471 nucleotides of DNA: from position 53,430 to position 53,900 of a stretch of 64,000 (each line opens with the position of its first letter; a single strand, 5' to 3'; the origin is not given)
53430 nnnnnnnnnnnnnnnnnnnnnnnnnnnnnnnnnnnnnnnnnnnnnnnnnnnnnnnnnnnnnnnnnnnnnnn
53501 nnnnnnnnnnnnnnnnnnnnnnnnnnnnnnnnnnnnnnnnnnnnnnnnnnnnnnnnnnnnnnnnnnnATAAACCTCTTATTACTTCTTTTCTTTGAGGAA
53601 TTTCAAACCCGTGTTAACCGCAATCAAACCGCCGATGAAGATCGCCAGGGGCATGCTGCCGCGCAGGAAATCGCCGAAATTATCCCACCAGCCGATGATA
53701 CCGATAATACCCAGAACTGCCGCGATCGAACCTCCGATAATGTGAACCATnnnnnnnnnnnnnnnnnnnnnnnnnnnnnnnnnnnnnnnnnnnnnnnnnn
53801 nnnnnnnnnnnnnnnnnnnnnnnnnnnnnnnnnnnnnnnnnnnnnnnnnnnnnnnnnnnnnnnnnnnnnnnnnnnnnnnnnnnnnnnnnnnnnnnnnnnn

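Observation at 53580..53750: MamI-like 56-aa gene invisible to the ORF track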

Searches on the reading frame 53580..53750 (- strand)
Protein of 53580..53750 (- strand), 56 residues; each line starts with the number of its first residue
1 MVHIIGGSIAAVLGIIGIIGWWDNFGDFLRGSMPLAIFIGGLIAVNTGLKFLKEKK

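Call 4: search_protein_families(library=pfam, proteins=[window:53580-53750:-], max_evalue=1)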
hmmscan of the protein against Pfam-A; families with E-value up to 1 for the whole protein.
window:53580-53750:- (56 aa): 0 families

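Call 5: find_homologous_proteins(query=window:53580-53750:-, max_evalue=0.01)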
Query window:53580-53750:- (56 aa): 51 proteins with E <= 0.01 among 51 candidates.
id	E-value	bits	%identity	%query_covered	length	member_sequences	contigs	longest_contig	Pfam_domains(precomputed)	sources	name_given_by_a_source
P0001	2.8e-27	111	95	100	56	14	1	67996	PF26391.1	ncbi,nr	ncbi:MAG: hypothetical protein HQL20_03675 [Candidatus Omnitrophica bacterium]|nr:hypothetical prote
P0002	2.1e-25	105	86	100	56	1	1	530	PF26391.1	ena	-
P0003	4.4e-25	104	88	100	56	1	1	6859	PF26391.1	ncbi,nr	ncbi:MAG: hypothetical protein HQL21_08675 [Candidatus Omnitrophica bacterium]|nr:hypothetical prote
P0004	1.4e-24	102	88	100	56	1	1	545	PF26391.1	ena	-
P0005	3.0e-24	101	84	100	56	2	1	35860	PF26391.1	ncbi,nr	ncbi:MAG: hypothetical protein HQL25_07500 [Candidatus Omnitrophica bacterium]|nr:hypothetical prote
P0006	5.9e-24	100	84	100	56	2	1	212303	PF26391.1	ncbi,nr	ncbi:MAG: hypothetical protein HQL14_00825 [Candidatus Omnitrophica bacterium]|nr:hypothetical prote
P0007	7.4e-24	100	82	100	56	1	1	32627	PF26391.1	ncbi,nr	ncbi:MAG: hypothetical protein HQL16_05975 [Candidatus Omnitrophica bacterium]|nr:hypothetical prote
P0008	5.2e-23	97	82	100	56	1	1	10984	PF26391.1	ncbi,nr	ncbi:MAG: hypothetical protein HQL13_04465 [Candidatus Omnitrophica bacterium]|nr:hypothetical prote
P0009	7.3e-23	97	80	100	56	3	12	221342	PF26391.1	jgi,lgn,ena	-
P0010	7.9e-23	97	77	100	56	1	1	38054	PF26391.1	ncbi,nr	ncbi:MAG: hypothetical protein HQL19_00600 [Candidatus Omnitrophica bacterium]|nr:hypothetical prote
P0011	1.0e-21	93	77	100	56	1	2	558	PF26391.1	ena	-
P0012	1.4e-21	93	75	100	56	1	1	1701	PF26391.1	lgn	-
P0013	1.8e-21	92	77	100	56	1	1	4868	PF26391.1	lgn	-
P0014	3.5e-21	92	75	100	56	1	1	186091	PF26391.1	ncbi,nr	ncbi:MAG: hypothetical protein HQL24_02835 [Candidatus Omnitrophica bacterium]|nr:hypothetical prote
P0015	4.8e-21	91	79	100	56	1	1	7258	PF26391.1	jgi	jgi:hypothetical protein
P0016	7.3e-21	91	75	100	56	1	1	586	PF26391.1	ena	-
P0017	1.4e-20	90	75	100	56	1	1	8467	PF26391.1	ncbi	-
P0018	1.5e-20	90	77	100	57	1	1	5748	PF26391.1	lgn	-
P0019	1.8e-20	89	79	100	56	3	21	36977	PF26391.1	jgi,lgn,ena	-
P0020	1.8e-20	89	77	100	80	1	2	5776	PF26391.1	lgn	-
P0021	2.5e-20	89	75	100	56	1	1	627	PF26391.1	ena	-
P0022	2.8e-20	89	77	84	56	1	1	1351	PF26391.1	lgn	-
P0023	3.0e-20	89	75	100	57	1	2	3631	PF26391.1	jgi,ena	-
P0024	3.9e-20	88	71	100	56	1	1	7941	PF26391.1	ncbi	-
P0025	5.2e-20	88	79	95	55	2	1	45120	PF26391.1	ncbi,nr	ncbi:MAG: hypothetical protein HQL30_09610 [Candidatus Omnitrophica bacterium]|nr:hypothetical prote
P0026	6.1e-20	88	71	100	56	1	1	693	PF26391.1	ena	-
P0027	1.1e-19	87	75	100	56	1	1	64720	PF26391.1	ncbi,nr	ncbi:MAG: hypothetical protein HQL23_02560 [Candidatus Omnitrophica bacterium]|nr:hypothetical prote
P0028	1.2e-19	87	73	100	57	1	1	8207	PF26391.1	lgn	-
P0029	1.6e-19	86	73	100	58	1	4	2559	PF26391.1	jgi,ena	-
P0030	1.9e-19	86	77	84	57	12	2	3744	PF26391.1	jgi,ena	-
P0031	2.3e-19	86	71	100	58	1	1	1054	PF26391.1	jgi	jgi:hypothetical protein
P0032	2.7e-19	86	73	100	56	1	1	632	PF26391.1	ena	-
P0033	6.3e-19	84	73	100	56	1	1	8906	PF26391.1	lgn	-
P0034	1.6e-18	83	71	100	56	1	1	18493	PF26391.1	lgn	-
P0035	1.9e-18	83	75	100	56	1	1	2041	PF26391.1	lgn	-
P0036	2.1e-18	83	69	98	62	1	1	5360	PF26391.1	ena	-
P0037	3.5e-18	82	70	100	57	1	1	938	PF26391.1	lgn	-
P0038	3.6e-18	82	64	100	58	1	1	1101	PF26391.1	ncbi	-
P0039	3.6e-18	82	76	89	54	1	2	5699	PF26391.1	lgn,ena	-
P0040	4.1e-18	82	66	100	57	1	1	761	PF26391.1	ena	-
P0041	4.3e-18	82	66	100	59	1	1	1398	PF26391.1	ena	-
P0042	5.6e-18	82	73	100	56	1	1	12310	PF26391.1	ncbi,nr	ncbi:MAG: hypothetical protein HQL28_03650 [Candidatus Omnitrophica bacterium]|nr:hypothetical prote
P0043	6.7e-18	81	64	100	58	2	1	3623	PF26391.1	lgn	-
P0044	7.8e-18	81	64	100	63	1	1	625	PF26391.1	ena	-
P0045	1.9e-17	80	73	98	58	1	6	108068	PF26391.1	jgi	jgi:hypothetical protein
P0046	2.3e-17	80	71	100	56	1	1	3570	PF26391.1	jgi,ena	-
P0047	4.2e-17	79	71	100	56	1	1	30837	PF26391.1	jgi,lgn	jgi:hypothetical protein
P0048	1.3e-16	77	68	100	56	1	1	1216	PF26391.1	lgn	-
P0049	2.6e-16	76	66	100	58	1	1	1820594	PF26391.1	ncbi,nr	ncbi:MAG: hypothetical protein JSW40_00650 [Candidatus Omnitrophota bacterium]|nr:MAG: hypothetical 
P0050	3.1e-16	76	70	96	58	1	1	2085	PF26391.1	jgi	jgi:hypothetical protein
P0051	7.2e-16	75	64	84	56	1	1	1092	PF26391.1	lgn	-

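Call 6: search_protein_families(library=ncbifam, proteins=[window:53580-53750:-], max_evalue=0.1)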
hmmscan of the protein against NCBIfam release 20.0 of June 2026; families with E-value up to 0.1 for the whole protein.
window:53580-53750:- (56 aa): 1 family
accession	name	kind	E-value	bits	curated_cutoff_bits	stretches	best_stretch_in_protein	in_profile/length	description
NF040963.1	MamI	equivalog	8.1e-12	44.8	80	1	1-54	1-54/69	magnetosome protein MamI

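Call 12: find_encoding_contigs(protein=P0001, flank=10000, max_places=3)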
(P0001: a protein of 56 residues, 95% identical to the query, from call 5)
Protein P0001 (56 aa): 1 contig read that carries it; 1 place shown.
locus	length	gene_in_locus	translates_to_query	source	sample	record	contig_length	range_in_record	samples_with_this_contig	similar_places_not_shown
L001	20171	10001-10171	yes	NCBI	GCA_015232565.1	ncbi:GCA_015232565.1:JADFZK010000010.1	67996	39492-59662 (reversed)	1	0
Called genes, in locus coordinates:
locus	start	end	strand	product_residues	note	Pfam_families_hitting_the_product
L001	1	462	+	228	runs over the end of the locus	PF00072:Response_reg, PF00486:Trans_reg_C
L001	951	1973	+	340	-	PF13416:SBP_bac_8 (weak), PF01547:SBP_bac_1, PF13531:SBP_bac_11, PF13343:SBP_bac_6 (weak)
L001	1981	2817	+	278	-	PF00528:BPD_transp_1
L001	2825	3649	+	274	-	PF00528:BPD_transp_1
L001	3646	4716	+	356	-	PF02463:SMC_N (faint), PF00005:ABC_tran, PF13304:AAA_21 (faint), PF17850:CysA_C_terminal, PF12857:TOBE_3 (weak)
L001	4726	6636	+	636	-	PF05226:CHASE2, PF07228:SpoIIE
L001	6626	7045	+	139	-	PF13581:HATPase_c_2, PF02518:HATPase_c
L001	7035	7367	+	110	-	PF01740:STAS, PF13466:STAS_2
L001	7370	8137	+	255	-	PF07885:Ion_trans_2 (weak)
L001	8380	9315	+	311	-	PF02424:ApbE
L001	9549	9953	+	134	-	PF12728:HTH_17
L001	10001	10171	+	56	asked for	PF26391:MamI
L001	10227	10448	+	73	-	-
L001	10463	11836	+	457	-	PF00089:Trypsin, PF13365:Trypsin_2, PF00595:PDZ (faint), PF13180:PDZ_2, PF17820:PDZ_6 (weak)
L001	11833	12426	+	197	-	-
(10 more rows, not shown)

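Call 13: find_encoding_contigs(protein=window:53580-53750:-, flank=10000, max_places=4)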
Protein window:53580-53750:- (56 aa): no gene with exactly this product is on record in the collection.

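Call 14: find_encoding_contigs(protein=P0049, flank=10000, max_places=2)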
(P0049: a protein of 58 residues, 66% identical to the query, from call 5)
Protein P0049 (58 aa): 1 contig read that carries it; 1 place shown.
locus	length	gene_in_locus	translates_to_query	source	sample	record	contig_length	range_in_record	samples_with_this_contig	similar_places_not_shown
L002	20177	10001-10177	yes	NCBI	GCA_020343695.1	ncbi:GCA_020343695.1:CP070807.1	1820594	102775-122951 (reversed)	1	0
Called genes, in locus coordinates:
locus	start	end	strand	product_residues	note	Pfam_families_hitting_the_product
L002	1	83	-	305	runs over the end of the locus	PF01209:Ubie_methyltran (weak), PF13489:Methyltransf_23, PF05401:NodS, PF08241:Methyltransf_11, PF08242:Methyltransf_12, PF13649:Methyltransf_25, PF13847:Methyltransf_31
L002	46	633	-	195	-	PF13302:Acetyltransf_3, PF13420:Acetyltransf_4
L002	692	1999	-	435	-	PF01041:DegT_DnrJ_EryC1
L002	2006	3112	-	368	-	-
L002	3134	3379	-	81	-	-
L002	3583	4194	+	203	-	PF01592:NifU_N, PF04324:Fer2_BFD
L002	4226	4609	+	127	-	PF00072:Response_reg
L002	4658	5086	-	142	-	-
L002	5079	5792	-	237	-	PF11249:DUF3047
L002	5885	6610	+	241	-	PF08032:SpoU_sub_bind, PF00588:SpoU_methylase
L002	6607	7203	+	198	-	PF12917:YfbR-like, PF13023:HD_3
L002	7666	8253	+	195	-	PF00376:MerR (weak), PF12728:HTH_17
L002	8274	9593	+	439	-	PF01266:DAO (weak), PF01494:FAD_binding_3, PF01946:Thi4 (weak), PF03486:HI0933_like (weak), PF07992:Pyr_redox_2 (weak), PF13450:NAD_binding_8 (weak), PF13738:Pyr_redox_3 (weak), PF26311:ETF-QO_FixC_C, +1 more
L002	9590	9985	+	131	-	PF12838:Fer4_7 (faint), PF05187:Fer4_ETF_QO (weak), PF12797:Fer4_2 (faint), PF12837:Fer4_6 (faint), PF13237:Fer4_10 (weak), PF13187:Fer4_9 (weak)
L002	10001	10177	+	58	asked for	PF26391:MamI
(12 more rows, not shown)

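Call 16: find_homologous_proteins(query=A1, max_evalue=0.001)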
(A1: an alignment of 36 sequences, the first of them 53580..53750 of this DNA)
Query A1 (36 sequences) (56 aa, profile of the alignment): 277 proteins with E <= 0.001 among 5598 candidates; the best 120 are listed.
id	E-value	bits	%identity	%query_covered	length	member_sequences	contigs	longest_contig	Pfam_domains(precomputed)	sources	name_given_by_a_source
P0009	6.8e-29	117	80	100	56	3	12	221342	PF26391.1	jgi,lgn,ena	-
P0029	6.7e-28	114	73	100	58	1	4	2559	PF26391.1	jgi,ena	-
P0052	7.4e-28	114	71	73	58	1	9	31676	PF26391.1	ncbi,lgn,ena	-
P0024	7.7e-28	114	71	100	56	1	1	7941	PF26391.1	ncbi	-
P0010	8.6e-28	114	77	100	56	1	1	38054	PF26391.1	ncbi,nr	ncbi:MAG: hypothetical protein HQL19_00600 [Candidatus Omnitrophica bacterium]|nr:hypothetical prote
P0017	1.0e-27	114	75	100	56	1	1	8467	PF26391.1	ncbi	-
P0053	1.1e-27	113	73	100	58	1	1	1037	PF26391.1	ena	-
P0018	1.4e-27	113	77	100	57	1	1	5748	PF26391.1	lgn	-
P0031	1.7e-27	113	71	100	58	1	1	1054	PF26391.1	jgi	jgi:hypothetical protein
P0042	1.9e-27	113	73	100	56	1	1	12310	PF26391.1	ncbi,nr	ncbi:MAG: hypothetical protein HQL28_03650 [Candidatus Omnitrophica bacterium]|nr:hypothetical prote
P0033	2.3e-27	112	73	100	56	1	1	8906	PF26391.1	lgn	-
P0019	2.9e-27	112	79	100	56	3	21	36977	PF26391.1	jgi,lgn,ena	-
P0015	3.1e-27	112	79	100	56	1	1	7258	PF26391.1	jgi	jgi:hypothetical protein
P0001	3.1e-27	112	95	100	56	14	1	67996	PF26391.1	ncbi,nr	ncbi:MAG: hypothetical protein HQL20_03675 [Candidatus Omnitrophica bacterium]|nr:hypothetical prote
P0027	3.8e-27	112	75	100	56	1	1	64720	PF26391.1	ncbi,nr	ncbi:MAG: hypothetical protein HQL23_02560 [Candidatus Omnitrophica bacterium]|nr:hypothetical prote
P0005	3.9e-27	112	84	100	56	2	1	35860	PF26391.1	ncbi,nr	ncbi:MAG: hypothetical protein HQL25_07500 [Candidatus Omnitrophica bacterium]|nr:hypothetical prote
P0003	5.0e-27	111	88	100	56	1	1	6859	PF26391.1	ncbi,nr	ncbi:MAG: hypothetical protein HQL21_08675 [Candidatus Omnitrophica bacterium]|nr:hypothetical prote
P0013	5.1e-27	111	77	100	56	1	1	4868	PF26391.1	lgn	-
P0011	5.3e-27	111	77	100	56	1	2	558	PF26391.1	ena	-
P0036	5.5e-27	111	69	98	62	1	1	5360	PF26391.1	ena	-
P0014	6.0e-27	111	75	100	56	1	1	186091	PF26391.1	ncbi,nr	ncbi:MAG: hypothetical protein HQL24_02835 [Candidatus Omnitrophica bacterium]|nr:hypothetical prote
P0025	6.7e-27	111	79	95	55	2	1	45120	PF26391.1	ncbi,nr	ncbi:MAG: hypothetical protein HQL30_09610 [Candidatus Omnitrophica bacterium]|nr:hypothetical prote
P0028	6.9e-27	111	73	100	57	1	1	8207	PF26391.1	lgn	-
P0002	7.3e-27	111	86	100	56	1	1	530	PF26391.1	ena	-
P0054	7.3e-27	111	73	100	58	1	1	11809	PF26391.1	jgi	jgi:hypothetical protein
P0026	7.4e-27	111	71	100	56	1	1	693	PF26391.1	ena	-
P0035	7.9e-27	111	75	100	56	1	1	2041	PF26391.1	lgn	-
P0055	8.8e-27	111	73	100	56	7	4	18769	PF26391.1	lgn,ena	-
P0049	8.9e-27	111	66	100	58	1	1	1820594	PF26391.1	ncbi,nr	ncbi:MAG: hypothetical protein JSW40_00650 [Candidatus Omnitrophota bacterium]|nr:MAG: hypothetical 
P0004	9.7e-27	110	88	100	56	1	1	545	PF26391.1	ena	-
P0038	9.8e-27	110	64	100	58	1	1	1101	PF26391.1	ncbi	-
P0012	1.1e-26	110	75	100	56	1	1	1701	PF26391.1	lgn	-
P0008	1.1e-26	110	82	100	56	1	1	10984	PF26391.1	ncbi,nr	ncbi:MAG: hypothetical protein HQL13_04465 [Candidatus Omnitrophica bacterium]|nr:hypothetical prote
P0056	1.3e-26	110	75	100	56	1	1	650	PF26391.1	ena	-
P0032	1.4e-26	110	73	100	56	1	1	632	PF26391.1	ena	-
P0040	1.6e-26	110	66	100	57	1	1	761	PF26391.1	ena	-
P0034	1.8e-26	110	71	100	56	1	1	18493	PF26391.1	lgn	-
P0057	2.2e-26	109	74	96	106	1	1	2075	PF26391.1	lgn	-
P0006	2.4e-26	109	84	100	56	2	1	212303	PF26391.1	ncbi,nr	ncbi:MAG: hypothetical protein HQL14_00825 [Candidatus Omnitrophica bacterium]|nr:hypothetical prote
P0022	3.0e-26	109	77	84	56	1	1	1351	PF26391.1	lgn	-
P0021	3.1e-26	109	75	100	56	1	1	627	PF26391.1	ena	-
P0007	3.4e-26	109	82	100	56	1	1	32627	PF26391.1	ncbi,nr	ncbi:MAG: hypothetical protein HQL16_05975 [Candidatus Omnitrophica bacterium]|nr:hypothetical prote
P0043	4.4e-26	108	64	100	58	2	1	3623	PF26391.1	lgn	-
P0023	6.1e-26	108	75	100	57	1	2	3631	PF26391.1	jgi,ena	-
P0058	6.1e-26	108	70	100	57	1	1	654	PF26391.1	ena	-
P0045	7.0e-26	108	73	98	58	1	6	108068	PF26391.1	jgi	jgi:hypothetical protein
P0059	8.6e-26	107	67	98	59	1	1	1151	PF26391.1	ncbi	-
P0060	9.3e-26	107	66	100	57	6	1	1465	PF26391.1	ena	-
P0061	9.5e-26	107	68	100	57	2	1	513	PF26391.1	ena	-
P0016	1.1e-25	107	75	100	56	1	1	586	PF26391.1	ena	-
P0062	1.1e-25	107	73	91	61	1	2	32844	PF26391.1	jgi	-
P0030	1.4e-25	107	77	84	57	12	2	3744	PF26391.1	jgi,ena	-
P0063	1.8e-25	106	65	98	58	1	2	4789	PF26391.1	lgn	-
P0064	1.9e-25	106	66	100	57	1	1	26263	PF26391.1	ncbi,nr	ncbi:MAG: hypothetical protein HQL11_00360 [Candidatus Omnitrophica bacterium]|nr:hypothetical prote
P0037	2.0e-25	106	70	100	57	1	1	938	PF26391.1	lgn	-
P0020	2.2e-25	106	77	100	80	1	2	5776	PF26391.1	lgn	-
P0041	2.8e-25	106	66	100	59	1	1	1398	PF26391.1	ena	-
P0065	3.3e-25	106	65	98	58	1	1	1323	PF26391.1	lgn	-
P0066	3.4e-25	105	75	100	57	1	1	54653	PF26391.1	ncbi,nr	ncbi:MAG: hypothetical protein HQL15_01580 [Candidatus Omnitrophica bacterium]|nr:hypothetical prote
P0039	3.9e-25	105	76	89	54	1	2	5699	PF26391.1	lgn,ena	-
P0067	4.3e-25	105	65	98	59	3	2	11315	PF26391.1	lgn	-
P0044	5.4e-25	105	64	100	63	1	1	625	PF26391.1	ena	-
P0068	6.3e-25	105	75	100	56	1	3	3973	PF26391.1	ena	-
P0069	7.6e-25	104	65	98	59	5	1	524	PF26391.1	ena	-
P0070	9.6e-25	104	67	98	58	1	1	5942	PF26391.1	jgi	jgi:hypothetical protein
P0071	9.7e-25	104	64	100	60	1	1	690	PF26391.1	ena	-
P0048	1.0e-24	104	68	100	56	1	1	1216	PF26391.1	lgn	-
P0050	1.6e-24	103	70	96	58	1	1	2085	PF26391.1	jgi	jgi:hypothetical protein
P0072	1.8e-24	103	71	100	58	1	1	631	PF26391.1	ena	-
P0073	1.8e-24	103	66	100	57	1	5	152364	PF26391.1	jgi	jgi:hypothetical protein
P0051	2.0e-24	103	64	84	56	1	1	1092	PF26391.1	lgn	-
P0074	2.1e-24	103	69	91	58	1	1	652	PF26391.1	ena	-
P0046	2.1e-24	103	71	100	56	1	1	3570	PF26391.1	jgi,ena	-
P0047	2.2e-24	103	71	100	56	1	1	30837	PF26391.1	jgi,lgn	jgi:hypothetical protein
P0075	3.1e-24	102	66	100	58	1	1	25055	PF26391.1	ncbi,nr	ncbi:MAG: hypothetical protein HQL29_03390 [Candidatus Omnitrophica bacterium]|nr:hypothetical prote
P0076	1.5e-23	100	77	100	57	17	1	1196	PF26391.1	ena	-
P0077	1.9e-23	100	64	100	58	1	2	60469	PF26391.1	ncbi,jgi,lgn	ncbi:MAG: hypothetical protein ACI9CF_000607 [Candidatus Omnitrophota bacterium]|jgi:hypothetical pr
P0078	3.8e-23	99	74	89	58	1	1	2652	PF26391.1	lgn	-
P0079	8.0e-23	98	66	100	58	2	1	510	PF26391.1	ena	-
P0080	8.9e-23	98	57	100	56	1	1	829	PF26391.1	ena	-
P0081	9.1e-23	98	66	100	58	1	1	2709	PF26391.1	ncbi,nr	ncbi:MAG: hypothetical protein KJ710_07000 [Candidatus Omnitrophica bacterium]|nr:hypothetical prote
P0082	1.8e-22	97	59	96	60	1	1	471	PF26391.1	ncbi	-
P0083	3.1e-22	96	55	100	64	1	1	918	PF26391.1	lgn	-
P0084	3.4e-22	96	67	98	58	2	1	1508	PF26391.1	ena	-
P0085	3.9e-22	96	61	100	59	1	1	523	PF26391.1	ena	-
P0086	6.2e-22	95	68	100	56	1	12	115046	PF26391.1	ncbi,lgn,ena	-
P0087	7.5e-22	95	59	100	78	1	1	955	PF26391.1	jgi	-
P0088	8.6e-22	95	61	100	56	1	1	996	PF26391.1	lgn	-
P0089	2.0e-21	93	59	100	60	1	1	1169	PF26391.1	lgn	-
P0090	3.7e-21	93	64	100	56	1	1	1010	PF26391.1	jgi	-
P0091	5.5e-21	92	59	100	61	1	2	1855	PF26391.1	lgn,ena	-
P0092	9.9e-21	91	62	98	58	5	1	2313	PF26391.1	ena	-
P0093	6.5e-20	89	55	100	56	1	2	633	PF26391.1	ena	-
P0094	7.3e-17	79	54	100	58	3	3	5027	PF26391.1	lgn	-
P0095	7.7e-16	76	66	73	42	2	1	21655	PF26391.1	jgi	jgi:hypothetical protein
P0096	1.8e-13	68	52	89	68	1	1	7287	PF26391.1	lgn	-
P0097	2.3e-11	61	52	100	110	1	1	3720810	PF26391.1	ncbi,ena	-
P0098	1.3e-10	59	48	100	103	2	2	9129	PF26391.1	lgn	-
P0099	1.4e-10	59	53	98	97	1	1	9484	PF26391.1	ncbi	-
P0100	5.7e-10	57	51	98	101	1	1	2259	PF26391.1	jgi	jgi:hypothetical protein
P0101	6.0e-10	57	48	100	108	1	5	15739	PF26391.1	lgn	-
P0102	8.8e-10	56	46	100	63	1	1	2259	PF26391.1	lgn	-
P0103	9.6e-9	53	57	63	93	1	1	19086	PF26391.1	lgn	-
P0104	1.2e-8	52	50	57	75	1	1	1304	PF26391.1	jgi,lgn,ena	-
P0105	2.5e-8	51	48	96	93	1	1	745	PF26391.1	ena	-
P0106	2.7e-8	51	50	100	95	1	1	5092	PF26391.1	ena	-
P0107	2.8e-8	51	44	96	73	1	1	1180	PF26391.1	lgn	-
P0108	4.2e-8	51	41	70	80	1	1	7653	PF26391.1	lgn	-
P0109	5.3e-8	50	48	96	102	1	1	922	PF26391.1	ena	-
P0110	1.0e-7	49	43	100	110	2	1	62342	PF26391.1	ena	-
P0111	1.3e-7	49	46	89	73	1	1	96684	PF26391.1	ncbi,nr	ncbi:MAG: hypothetical protein N3D17_02545 [bacterium]|nr:hypothetical protein [bacterium]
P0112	1.5e-7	49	46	96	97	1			PF26391.1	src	-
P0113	1.5e-7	49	46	96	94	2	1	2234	PF26391.1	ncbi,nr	ncbi:MAG: hypothetical protein U9Q84_07430 [Thermodesulfobacteriota bacterium]|nr:hypothetical prote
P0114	2.2e-7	48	42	89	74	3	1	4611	PF26391.1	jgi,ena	-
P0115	2.2e-7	48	45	100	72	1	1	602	PF26391.1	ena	-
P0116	2.3e-7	48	54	63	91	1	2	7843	PF26391.1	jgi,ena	-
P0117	2.4e-7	48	44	89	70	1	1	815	PF26391.1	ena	-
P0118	2.4e-7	48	57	63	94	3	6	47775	PF26391.1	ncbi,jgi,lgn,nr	ncbi:MAG: hypothetical protein L6247_01095 [Desulfobacteraceae bacterium]|nr:hypothetical protein [P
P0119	2.4e-7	48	44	70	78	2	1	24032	PF26391.1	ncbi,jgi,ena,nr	ncbi:MAG: hypothetical protein DRP67_04855 [Candidatus Omnitrophota bacterium]|nr:MAG: hypothetical 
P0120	2.6e-7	48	54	63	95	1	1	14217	PF26391.1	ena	-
